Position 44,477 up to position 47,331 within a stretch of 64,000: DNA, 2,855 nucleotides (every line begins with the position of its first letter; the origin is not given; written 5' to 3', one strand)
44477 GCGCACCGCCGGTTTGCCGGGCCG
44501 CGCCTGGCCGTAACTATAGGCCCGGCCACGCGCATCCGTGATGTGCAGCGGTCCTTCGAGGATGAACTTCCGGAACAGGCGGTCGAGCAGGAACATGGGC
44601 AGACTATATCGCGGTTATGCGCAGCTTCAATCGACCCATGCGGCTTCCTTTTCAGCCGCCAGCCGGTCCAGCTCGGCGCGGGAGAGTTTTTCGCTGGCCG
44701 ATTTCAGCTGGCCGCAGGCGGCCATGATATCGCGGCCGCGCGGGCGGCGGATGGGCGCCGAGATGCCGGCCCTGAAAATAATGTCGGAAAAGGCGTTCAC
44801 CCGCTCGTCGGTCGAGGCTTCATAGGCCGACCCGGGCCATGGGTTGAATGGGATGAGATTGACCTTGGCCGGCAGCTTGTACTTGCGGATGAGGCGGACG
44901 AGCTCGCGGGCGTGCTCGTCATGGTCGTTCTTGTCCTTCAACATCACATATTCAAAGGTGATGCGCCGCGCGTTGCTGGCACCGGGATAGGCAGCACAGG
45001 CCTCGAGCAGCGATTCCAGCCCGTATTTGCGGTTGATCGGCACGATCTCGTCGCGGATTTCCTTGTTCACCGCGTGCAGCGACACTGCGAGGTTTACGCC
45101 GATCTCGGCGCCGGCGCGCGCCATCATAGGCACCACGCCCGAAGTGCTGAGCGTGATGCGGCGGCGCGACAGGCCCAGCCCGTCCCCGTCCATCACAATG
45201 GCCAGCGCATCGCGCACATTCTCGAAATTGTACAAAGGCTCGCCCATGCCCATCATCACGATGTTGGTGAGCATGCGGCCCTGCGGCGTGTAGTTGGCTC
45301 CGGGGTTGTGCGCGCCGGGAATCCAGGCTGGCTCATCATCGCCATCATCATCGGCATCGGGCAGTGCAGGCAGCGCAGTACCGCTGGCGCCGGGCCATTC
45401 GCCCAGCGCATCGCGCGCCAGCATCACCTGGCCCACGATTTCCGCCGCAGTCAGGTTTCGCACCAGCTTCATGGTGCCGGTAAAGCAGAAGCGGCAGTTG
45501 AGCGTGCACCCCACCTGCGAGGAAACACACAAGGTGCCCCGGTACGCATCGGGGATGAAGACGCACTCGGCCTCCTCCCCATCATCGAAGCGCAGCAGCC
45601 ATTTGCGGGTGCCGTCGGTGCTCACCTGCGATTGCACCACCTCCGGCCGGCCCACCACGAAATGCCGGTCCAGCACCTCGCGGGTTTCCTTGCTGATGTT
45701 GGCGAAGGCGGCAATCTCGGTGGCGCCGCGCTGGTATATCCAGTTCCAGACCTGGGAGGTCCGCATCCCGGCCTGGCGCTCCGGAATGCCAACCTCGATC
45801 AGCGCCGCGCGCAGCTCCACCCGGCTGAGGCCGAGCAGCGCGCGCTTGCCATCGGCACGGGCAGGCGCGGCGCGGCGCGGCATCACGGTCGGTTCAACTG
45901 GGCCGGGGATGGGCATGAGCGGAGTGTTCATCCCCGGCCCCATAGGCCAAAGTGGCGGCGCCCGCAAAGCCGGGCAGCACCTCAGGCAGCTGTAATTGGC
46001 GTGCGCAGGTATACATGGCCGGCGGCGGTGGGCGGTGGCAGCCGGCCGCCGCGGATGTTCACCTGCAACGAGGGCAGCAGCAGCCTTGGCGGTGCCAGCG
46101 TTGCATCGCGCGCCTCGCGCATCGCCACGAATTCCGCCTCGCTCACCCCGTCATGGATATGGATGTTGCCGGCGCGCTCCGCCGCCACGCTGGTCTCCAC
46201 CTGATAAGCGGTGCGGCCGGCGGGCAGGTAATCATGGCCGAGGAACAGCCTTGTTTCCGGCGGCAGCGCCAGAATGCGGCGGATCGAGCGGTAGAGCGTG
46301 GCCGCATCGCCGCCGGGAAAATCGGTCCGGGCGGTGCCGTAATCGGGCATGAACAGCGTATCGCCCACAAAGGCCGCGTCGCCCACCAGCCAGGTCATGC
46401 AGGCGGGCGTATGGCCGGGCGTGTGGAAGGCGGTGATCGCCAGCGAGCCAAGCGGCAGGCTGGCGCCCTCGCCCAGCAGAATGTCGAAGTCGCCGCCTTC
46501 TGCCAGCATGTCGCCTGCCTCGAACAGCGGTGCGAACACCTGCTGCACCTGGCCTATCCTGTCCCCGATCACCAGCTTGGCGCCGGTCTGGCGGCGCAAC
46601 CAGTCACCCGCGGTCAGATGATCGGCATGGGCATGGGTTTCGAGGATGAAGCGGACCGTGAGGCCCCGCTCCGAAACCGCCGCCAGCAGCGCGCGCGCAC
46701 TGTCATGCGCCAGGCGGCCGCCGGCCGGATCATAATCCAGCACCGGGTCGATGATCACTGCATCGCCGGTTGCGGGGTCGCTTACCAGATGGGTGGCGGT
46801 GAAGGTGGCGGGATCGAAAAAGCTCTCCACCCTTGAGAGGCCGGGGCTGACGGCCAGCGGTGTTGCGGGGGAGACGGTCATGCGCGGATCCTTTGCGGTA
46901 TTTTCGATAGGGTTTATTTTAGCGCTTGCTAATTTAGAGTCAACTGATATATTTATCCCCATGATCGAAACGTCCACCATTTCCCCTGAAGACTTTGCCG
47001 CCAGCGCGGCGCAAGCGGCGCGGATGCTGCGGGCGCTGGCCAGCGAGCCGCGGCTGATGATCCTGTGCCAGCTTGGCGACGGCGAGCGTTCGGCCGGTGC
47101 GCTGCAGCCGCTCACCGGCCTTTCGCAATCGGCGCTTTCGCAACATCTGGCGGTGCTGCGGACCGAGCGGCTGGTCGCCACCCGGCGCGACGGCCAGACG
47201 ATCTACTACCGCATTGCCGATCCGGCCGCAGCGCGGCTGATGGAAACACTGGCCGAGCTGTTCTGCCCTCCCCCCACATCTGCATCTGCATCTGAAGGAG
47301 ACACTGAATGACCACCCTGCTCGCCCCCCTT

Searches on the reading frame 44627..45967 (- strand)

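Call 63: search_protein_families(library=pfam, proteins=[window:44627-45967:-], max_evalue=0.001)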
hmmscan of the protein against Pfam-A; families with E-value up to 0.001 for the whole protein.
window:44627-45967:- (446 aa): 2 families
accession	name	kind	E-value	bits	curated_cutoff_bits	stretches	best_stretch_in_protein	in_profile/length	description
PF04055.27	Radical_SAM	-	4e-16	60.1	29.5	1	234-356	46-165/166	Radical SAM superfamily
PF21016.3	RlmN_N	-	1.6e-08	34.6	24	1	44-104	3-59/60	Ribosomal RNA large subunit methyltransferase N-terminal domain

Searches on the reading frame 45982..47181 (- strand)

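Call 63: search_protein_families(library=pfam, proteins=[window:45982-47181:-], max_evalue=0.001)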
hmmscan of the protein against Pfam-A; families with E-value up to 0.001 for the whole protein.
window:45982-47181:- (399 aa): 2 families
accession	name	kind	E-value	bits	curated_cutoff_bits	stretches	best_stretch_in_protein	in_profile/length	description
PF00753.33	Lactamase_B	-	4.8e-20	72.8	22.7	1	137-316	13-196/196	Metallo-beta-lactamase superfamily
PF12706.13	Lactamase_B_2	-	3e-06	27.4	27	1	142-281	3-149/200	Beta-lactamase superfamily domain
